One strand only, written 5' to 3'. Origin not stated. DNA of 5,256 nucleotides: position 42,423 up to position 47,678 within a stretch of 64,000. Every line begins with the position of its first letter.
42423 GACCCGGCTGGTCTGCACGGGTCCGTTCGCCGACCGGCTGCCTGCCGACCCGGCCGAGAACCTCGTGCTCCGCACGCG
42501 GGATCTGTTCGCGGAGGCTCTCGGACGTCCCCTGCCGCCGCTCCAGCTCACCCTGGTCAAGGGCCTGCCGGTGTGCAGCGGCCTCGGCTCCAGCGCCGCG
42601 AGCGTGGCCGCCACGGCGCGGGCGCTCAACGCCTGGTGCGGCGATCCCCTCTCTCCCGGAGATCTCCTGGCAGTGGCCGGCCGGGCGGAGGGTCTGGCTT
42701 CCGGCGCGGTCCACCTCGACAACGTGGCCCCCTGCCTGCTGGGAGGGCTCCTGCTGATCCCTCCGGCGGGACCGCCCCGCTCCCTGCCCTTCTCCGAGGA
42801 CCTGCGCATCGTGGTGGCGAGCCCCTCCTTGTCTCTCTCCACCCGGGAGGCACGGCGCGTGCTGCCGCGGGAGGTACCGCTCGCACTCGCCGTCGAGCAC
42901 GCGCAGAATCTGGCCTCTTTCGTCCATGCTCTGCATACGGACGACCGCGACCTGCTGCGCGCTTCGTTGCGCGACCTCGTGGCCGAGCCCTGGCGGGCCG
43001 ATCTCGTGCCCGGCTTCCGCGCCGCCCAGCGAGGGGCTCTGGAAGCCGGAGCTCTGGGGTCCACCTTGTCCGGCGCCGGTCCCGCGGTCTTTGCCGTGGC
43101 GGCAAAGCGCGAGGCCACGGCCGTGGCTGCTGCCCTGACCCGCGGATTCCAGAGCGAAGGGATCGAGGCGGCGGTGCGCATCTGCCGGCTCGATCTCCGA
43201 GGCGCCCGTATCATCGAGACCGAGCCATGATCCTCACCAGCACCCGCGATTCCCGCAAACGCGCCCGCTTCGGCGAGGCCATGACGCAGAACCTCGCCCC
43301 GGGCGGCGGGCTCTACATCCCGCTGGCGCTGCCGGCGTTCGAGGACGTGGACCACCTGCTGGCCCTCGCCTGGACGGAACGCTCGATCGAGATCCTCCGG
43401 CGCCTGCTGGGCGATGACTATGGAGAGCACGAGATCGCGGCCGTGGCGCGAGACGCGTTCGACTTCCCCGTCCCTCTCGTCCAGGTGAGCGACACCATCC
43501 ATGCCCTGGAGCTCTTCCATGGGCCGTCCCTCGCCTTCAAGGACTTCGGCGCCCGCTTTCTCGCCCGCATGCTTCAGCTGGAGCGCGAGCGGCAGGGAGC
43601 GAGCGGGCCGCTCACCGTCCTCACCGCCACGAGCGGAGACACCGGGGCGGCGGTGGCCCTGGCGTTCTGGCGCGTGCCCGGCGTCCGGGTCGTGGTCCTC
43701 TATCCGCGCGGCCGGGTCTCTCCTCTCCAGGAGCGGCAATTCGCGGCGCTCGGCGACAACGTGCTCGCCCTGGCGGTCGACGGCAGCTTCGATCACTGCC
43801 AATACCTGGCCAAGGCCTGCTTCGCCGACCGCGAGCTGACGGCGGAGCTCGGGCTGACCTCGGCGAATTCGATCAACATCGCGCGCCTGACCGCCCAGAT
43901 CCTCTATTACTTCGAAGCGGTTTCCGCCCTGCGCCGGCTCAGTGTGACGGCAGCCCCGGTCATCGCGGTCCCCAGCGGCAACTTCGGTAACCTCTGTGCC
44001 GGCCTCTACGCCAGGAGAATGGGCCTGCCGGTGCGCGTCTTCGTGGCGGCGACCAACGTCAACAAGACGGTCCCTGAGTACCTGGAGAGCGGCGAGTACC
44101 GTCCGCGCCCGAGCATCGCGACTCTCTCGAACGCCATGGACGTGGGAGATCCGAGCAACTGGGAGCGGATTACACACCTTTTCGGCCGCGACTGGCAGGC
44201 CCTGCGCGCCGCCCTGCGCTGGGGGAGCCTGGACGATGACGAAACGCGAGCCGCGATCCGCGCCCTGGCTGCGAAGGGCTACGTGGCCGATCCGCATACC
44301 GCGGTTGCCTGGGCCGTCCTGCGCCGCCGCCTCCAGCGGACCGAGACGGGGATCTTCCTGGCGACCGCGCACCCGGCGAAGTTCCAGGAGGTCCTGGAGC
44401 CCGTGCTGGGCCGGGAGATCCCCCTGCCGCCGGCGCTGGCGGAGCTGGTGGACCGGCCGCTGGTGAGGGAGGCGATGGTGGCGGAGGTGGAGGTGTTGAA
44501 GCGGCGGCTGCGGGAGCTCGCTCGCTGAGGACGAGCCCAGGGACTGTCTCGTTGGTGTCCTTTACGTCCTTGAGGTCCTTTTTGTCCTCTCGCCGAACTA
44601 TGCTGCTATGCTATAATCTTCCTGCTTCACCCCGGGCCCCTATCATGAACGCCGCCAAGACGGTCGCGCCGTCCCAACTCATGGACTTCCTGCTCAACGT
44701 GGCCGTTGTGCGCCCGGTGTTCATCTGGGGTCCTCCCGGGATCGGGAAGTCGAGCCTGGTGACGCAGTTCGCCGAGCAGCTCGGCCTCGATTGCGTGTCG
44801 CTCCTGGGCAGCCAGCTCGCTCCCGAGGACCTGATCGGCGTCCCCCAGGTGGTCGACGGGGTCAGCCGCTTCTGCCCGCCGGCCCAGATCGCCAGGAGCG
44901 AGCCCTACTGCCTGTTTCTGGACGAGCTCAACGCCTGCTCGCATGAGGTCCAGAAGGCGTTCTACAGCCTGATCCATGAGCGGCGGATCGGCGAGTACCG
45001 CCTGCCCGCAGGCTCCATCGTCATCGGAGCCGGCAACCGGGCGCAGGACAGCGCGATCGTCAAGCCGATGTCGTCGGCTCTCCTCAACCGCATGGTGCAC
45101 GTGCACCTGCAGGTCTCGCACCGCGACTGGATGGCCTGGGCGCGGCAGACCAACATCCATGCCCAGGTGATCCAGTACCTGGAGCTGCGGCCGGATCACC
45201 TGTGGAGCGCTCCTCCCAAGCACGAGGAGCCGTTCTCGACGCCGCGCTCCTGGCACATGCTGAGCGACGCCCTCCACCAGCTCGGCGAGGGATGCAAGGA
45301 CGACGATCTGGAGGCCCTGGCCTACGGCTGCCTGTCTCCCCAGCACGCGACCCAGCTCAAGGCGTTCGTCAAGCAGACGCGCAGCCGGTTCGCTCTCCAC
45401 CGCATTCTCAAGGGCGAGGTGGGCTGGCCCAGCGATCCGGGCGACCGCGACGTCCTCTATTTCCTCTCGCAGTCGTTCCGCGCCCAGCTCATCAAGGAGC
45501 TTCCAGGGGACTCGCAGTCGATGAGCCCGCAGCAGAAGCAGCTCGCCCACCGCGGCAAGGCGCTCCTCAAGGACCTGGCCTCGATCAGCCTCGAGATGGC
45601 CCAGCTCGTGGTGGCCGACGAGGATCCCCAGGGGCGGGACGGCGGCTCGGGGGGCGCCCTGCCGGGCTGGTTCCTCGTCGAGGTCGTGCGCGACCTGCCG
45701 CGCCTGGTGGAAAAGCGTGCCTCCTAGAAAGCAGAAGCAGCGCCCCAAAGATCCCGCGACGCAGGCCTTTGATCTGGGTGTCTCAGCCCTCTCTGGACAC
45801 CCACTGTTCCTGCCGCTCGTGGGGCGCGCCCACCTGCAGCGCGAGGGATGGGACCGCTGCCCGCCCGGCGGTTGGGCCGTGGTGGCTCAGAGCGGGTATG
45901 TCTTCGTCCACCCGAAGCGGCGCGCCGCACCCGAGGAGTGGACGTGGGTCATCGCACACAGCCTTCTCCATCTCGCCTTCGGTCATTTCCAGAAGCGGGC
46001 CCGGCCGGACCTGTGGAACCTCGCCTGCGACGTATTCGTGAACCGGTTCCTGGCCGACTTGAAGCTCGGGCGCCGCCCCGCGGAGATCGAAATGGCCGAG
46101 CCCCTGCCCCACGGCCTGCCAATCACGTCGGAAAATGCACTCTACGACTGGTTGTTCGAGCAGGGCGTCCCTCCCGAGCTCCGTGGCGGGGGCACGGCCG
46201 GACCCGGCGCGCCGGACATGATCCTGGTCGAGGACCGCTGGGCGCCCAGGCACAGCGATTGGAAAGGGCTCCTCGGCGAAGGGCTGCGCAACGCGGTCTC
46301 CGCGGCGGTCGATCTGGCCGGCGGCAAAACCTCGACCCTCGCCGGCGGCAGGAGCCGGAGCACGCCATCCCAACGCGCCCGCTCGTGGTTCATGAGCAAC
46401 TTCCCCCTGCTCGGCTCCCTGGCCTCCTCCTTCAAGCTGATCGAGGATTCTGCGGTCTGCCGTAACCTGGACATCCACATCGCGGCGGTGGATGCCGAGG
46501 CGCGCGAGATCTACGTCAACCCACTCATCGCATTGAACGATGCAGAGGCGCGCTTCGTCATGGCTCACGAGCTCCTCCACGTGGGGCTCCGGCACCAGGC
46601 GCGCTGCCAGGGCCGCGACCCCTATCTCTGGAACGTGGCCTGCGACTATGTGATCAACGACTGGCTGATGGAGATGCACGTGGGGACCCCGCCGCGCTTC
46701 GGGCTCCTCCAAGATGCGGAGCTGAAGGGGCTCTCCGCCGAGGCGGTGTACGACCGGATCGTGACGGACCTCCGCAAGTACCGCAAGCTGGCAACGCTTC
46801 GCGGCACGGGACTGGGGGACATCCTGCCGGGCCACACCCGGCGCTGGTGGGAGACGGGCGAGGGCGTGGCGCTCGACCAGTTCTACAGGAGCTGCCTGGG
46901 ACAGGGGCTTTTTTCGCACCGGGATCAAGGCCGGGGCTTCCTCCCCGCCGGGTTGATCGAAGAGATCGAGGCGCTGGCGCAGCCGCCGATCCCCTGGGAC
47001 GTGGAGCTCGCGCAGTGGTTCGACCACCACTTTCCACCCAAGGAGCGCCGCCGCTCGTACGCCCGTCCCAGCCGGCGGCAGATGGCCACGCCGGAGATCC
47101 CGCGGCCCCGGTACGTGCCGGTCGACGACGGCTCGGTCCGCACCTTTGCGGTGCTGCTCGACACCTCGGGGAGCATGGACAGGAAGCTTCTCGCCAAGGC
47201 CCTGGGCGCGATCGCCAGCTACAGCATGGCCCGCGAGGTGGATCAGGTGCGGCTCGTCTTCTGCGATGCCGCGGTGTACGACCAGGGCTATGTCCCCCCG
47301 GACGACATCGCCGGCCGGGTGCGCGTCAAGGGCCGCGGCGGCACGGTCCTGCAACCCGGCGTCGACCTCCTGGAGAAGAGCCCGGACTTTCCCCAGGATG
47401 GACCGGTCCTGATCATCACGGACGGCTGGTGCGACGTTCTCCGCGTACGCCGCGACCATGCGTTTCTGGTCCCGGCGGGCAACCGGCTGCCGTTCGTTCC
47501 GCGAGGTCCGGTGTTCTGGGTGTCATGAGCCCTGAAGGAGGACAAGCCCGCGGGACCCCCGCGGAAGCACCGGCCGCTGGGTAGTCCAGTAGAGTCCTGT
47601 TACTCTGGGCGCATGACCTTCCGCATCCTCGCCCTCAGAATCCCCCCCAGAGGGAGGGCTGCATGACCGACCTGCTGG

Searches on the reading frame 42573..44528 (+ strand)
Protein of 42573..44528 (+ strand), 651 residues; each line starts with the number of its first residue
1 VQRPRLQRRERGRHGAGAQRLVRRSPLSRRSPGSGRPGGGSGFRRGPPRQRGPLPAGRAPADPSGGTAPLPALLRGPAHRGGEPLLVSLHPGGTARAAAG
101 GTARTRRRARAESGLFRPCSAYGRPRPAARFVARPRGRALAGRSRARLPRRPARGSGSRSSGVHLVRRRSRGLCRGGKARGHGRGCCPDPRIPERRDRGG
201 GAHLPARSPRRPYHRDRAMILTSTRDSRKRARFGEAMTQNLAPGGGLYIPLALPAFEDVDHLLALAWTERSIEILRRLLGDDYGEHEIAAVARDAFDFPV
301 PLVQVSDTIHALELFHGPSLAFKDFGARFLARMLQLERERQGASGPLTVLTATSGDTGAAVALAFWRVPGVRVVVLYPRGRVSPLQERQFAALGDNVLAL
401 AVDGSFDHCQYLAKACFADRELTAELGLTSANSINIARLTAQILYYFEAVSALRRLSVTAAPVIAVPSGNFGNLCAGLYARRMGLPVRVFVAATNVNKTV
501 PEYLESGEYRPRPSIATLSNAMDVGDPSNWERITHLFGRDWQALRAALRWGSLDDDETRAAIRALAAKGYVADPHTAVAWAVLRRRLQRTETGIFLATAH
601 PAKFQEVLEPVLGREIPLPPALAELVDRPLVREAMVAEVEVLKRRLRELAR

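Call 16: search_protein_families(library=pfam, proteins=[window:42573-44528:+], max_evalue=0.001)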
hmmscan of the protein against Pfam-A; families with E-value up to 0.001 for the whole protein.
window:42573-44528:+ (651 aa): 3 families
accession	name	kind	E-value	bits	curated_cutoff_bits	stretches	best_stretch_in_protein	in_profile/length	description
PF00291.31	PALP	-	1.4e-25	90.7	35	1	312-589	28-282/295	Pyridoxal-phosphate dependent enzyme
PF14821.11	Thr_synth_N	-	2.5e-10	40.8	25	1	222-296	3-79/79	Threonine synthase N terminus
PF24857.1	THR4_C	-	2.1e-05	25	27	1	576-612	1-41/85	Threonine synthase, C-terminal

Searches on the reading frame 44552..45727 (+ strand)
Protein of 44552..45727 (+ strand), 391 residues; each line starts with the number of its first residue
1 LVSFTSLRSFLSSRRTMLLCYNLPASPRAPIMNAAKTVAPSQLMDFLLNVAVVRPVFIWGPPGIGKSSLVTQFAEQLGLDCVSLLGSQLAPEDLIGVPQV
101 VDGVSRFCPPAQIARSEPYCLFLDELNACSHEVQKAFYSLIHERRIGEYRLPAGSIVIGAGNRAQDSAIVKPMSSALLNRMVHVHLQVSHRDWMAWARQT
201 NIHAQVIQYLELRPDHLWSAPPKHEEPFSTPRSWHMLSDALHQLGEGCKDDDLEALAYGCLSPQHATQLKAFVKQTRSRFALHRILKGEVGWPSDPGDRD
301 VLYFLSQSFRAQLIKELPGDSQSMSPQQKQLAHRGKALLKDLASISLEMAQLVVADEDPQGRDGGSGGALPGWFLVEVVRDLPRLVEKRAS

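Call 16: search_protein_families(library=pfam, proteins=[window:44552-45727:+], max_evalue=0.001)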
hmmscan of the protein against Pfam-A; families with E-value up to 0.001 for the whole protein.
window:44552-45727:+ (391 aa): 5 families
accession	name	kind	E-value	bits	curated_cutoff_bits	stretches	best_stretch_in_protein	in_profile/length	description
PF07728.20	AAA_5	-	1e-11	45.5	22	1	55-181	1-139/139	AAA domain (dynein-related subfamily)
PF00004.35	AAA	-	3.9e-09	37.5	21.2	1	57-170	2-111/131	ATPase family associated with various cellular activities (AAA)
PF13191.12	AAA_16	-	6.7e-07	30.4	32.6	1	53-80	22-51/167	AAA ATPase domain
PF20030.5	bpMoxR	-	0.00013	21.6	27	1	38-168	15-151/205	MoxR domain in the MoxR-vWA-beta-propeller ternary systems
PF07726.17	AAA_3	-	0.00077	19.8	27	0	56-158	2-107/131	ATPase family associated with various cellular activities (AAA)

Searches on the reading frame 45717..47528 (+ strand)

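Call 16: search_protein_families(library=pfam, proteins=[window:45717-47528:+], max_evalue=0.001)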
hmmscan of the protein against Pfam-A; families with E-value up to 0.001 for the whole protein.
window:45717-47528:+ (603 aa): 3 families
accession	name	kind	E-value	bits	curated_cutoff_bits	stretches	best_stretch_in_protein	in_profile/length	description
PF13203.12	DUF2201_N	-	3.2e-34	119.2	23.2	2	214-468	2-268/271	Putative metallopeptidase domain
PF09967.15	DUF2201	-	7.9e-08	32.9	26.4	1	478-554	2-77/123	VWA-like domain (DUF2201)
PF06114.19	Peptidase_M78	-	0.00029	21.1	22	0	261-296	27-60/123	IrrE N-terminal-like domain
